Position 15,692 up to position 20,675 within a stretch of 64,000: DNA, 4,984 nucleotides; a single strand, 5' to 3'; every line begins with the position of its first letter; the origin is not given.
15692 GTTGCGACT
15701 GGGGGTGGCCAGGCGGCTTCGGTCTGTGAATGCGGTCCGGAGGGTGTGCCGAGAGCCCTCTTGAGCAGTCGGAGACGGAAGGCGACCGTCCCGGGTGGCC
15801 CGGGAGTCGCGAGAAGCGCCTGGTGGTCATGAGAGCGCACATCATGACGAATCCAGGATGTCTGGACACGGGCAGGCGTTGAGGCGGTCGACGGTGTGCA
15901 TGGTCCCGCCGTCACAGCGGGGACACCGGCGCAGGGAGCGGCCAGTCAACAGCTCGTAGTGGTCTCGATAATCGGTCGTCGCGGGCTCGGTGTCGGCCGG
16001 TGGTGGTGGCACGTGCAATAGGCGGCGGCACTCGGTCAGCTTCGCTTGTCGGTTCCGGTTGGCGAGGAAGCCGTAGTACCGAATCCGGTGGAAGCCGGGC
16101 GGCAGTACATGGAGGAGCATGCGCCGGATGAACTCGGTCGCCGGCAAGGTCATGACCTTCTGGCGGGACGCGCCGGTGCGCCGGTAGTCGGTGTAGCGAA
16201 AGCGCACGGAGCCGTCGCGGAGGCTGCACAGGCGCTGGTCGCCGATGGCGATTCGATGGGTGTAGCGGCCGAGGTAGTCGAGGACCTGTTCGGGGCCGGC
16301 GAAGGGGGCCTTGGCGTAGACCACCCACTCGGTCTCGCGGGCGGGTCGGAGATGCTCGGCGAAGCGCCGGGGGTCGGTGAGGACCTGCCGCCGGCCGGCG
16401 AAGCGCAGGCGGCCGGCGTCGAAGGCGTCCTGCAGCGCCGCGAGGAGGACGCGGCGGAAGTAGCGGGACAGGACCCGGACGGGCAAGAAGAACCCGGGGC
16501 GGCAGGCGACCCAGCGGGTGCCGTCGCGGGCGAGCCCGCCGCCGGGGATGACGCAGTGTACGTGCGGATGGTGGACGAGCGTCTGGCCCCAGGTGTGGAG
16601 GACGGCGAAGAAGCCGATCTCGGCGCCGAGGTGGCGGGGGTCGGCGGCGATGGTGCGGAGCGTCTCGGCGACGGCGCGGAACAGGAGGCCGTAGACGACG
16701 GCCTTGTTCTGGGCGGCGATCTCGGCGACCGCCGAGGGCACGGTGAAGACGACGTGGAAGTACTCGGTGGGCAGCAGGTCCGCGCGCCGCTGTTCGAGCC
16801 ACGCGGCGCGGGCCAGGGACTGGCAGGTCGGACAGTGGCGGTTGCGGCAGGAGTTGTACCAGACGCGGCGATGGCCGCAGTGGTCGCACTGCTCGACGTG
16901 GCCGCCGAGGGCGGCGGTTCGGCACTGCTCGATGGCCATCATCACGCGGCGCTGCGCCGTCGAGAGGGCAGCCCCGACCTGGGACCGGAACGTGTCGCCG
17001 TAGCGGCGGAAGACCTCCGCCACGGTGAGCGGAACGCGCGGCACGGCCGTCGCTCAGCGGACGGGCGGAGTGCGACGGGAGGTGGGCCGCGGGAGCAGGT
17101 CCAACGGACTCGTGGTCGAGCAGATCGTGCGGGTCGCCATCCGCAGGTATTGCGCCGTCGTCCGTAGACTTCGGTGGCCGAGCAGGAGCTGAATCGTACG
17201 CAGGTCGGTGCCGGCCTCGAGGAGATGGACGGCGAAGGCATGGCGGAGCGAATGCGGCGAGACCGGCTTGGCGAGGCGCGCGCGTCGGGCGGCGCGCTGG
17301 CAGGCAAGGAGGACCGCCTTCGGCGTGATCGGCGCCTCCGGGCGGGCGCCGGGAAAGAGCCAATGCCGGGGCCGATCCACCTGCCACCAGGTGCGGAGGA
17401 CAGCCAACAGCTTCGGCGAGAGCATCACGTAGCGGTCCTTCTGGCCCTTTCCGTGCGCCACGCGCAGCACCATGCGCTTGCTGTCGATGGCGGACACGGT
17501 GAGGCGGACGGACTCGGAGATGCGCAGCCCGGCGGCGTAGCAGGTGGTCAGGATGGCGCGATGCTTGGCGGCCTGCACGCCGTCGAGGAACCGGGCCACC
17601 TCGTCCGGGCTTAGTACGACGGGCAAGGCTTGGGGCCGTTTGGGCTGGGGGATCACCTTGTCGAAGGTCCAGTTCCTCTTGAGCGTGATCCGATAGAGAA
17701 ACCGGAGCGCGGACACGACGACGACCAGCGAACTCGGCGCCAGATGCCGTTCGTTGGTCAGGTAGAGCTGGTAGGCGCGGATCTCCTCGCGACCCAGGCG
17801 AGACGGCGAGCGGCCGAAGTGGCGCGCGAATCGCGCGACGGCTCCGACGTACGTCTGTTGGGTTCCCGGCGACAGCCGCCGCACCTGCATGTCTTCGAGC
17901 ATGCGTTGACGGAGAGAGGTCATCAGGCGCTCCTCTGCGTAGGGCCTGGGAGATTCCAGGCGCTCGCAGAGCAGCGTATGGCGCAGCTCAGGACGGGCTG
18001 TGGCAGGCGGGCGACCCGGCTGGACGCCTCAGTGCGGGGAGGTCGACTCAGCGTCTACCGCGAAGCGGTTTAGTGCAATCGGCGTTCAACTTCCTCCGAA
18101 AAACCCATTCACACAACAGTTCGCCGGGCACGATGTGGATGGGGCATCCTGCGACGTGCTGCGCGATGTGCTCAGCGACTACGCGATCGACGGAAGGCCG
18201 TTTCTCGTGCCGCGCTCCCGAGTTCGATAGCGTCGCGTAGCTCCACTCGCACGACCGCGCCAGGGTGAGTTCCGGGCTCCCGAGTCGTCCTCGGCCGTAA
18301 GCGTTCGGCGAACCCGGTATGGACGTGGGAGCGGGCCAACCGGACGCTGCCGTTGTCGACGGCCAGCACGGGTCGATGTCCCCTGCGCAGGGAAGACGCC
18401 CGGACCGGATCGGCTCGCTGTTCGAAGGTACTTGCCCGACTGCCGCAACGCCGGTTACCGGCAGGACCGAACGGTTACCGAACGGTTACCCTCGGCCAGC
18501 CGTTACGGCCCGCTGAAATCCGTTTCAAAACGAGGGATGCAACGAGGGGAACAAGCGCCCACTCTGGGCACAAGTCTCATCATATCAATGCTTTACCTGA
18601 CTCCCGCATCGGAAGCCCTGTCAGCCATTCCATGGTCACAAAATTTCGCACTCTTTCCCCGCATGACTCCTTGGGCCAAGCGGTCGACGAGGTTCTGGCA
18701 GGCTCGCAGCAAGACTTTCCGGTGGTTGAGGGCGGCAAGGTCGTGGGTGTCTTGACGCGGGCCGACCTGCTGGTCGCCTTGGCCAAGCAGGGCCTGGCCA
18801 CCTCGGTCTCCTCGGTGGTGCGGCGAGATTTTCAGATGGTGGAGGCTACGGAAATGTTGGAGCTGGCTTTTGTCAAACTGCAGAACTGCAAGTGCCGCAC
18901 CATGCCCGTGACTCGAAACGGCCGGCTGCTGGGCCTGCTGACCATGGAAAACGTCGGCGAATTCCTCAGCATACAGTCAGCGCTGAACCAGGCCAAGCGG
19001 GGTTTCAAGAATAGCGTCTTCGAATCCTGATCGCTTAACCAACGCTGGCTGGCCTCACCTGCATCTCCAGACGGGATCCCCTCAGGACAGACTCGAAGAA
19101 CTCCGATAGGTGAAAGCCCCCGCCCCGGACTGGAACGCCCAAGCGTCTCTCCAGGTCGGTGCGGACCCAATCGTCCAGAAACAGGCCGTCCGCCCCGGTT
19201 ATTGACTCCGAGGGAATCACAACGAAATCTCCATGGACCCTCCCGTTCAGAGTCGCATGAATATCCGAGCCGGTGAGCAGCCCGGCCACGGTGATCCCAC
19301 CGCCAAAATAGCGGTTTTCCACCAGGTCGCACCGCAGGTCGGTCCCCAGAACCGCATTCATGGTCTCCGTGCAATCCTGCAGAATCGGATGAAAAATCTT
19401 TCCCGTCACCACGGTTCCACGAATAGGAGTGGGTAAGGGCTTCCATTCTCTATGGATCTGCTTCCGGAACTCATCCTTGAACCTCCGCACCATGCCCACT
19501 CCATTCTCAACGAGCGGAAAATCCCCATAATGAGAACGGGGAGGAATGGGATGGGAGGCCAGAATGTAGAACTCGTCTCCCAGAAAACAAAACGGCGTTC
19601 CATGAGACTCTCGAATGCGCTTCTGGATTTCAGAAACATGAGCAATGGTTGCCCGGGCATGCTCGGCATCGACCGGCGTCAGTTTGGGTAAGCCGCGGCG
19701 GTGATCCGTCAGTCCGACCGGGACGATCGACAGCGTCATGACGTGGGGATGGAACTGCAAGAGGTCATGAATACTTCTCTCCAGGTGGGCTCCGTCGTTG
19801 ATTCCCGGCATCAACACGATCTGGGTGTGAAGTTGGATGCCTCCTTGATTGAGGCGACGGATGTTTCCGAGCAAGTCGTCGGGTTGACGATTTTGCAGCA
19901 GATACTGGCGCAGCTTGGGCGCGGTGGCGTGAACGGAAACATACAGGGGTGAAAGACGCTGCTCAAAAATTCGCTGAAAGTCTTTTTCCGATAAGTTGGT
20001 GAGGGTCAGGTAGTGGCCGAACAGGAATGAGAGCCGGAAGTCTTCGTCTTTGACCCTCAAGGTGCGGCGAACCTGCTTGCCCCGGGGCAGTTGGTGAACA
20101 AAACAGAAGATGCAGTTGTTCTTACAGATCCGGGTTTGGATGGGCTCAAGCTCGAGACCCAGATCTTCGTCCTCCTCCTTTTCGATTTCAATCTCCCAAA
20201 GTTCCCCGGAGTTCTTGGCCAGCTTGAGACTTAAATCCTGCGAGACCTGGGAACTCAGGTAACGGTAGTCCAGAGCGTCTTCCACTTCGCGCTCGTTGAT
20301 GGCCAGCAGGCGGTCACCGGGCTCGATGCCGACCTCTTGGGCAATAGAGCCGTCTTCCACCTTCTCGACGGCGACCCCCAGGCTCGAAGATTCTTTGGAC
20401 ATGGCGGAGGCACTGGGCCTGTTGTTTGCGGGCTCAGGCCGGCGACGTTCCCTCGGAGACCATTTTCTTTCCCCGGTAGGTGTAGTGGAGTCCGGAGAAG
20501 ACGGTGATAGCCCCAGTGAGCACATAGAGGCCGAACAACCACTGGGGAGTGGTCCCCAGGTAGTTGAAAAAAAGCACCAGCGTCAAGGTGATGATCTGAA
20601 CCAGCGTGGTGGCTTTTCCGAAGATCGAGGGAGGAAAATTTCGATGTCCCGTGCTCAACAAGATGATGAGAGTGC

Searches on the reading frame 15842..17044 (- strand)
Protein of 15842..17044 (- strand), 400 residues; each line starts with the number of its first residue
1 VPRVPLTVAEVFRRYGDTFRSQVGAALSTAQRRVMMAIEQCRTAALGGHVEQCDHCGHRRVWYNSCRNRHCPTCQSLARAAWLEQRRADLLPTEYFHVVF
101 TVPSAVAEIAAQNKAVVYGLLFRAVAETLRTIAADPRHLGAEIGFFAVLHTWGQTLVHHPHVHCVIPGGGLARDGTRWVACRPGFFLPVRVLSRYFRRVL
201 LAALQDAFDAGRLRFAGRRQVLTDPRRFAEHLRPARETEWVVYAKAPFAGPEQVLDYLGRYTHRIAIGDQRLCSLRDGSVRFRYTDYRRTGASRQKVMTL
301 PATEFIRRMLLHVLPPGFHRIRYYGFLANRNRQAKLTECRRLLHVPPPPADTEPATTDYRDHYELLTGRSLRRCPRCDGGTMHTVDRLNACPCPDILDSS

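Call 38: search_protein_families(library=pfam, proteins=[window:15842-17044:-], max_evalue=0.001)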
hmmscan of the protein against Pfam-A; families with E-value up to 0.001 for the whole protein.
window:15842-17044:- (400 aa): 2 families
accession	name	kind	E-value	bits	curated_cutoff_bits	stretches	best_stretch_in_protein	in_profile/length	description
PF04986.18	Y2_Tnp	-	6.7e-68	228.7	20.9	1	144-332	1-181/183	Putative transposase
PF14319.11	Zn_Tnp_IS91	-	2.3e-33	114.5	26.3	1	11-102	1-90/90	Transposase zinc-binding domain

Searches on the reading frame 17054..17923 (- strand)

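Call 38: search_protein_families(library=pfam, proteins=[window:17054-17923:-], max_evalue=0.001)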
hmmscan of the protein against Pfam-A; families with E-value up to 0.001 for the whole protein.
window:17054-17923:- (289 aa): 2 families
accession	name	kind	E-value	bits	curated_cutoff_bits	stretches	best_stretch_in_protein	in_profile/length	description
PF00589.27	Phage_integrase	-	2.6e-37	128.7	27.1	1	104-263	3-169/172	Phage integrase family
PF13495.12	Phage_int_SAM_4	-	1e-21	77.5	27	1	4-85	1-83/85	Phage integrase, N-terminal SAM-like domain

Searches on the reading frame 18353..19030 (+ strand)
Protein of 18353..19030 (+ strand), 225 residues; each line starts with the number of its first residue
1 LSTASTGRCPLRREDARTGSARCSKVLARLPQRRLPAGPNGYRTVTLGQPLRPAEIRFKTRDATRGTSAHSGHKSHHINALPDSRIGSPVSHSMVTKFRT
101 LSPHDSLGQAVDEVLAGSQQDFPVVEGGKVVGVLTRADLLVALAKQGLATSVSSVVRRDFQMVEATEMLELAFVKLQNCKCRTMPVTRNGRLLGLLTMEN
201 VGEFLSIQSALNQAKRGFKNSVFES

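Call 38: search_protein_families(library=pfam, proteins=[window:18353-19030:+], max_evalue=0.001)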
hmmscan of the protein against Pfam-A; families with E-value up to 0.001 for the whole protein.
window:18353-19030:+ (225 aa): 1 family
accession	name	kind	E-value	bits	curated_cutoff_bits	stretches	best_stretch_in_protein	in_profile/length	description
PF00571.33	CBS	-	3.7e-14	53.2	24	1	94-144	5-56/57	CBS domain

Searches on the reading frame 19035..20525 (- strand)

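Call 38: search_protein_families(library=pfam, proteins=[window:19035-20525:-], max_evalue=0.001)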
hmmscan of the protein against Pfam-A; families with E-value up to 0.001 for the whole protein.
window:19035-20525:- (496 aa): 6 families
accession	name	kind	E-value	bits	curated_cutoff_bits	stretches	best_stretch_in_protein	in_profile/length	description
PF04459.17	DUF512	-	5.4e-59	199.3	25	1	268-467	1-198/202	Protein of unknown function (DUF512)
PF19238.5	Radical_SAM_2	-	1e-57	194.5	26.7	1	116-264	1-150/151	Radical SAM-like domain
PF17820.7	PDZ_6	-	3.7e-08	33.4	27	1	53-101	2-51/54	PDZ domain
PF04055.27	Radical_SAM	-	7.6e-07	29.9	29.5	0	160-245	75-157/166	Radical SAM superfamily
PF00595.29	PDZ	-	1.2e-05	26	23.2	1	48-83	24-59/81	PDZ domain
PF13180.12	PDZ_2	-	0.00015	22.4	27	1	47-101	12-66/80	PDZ domain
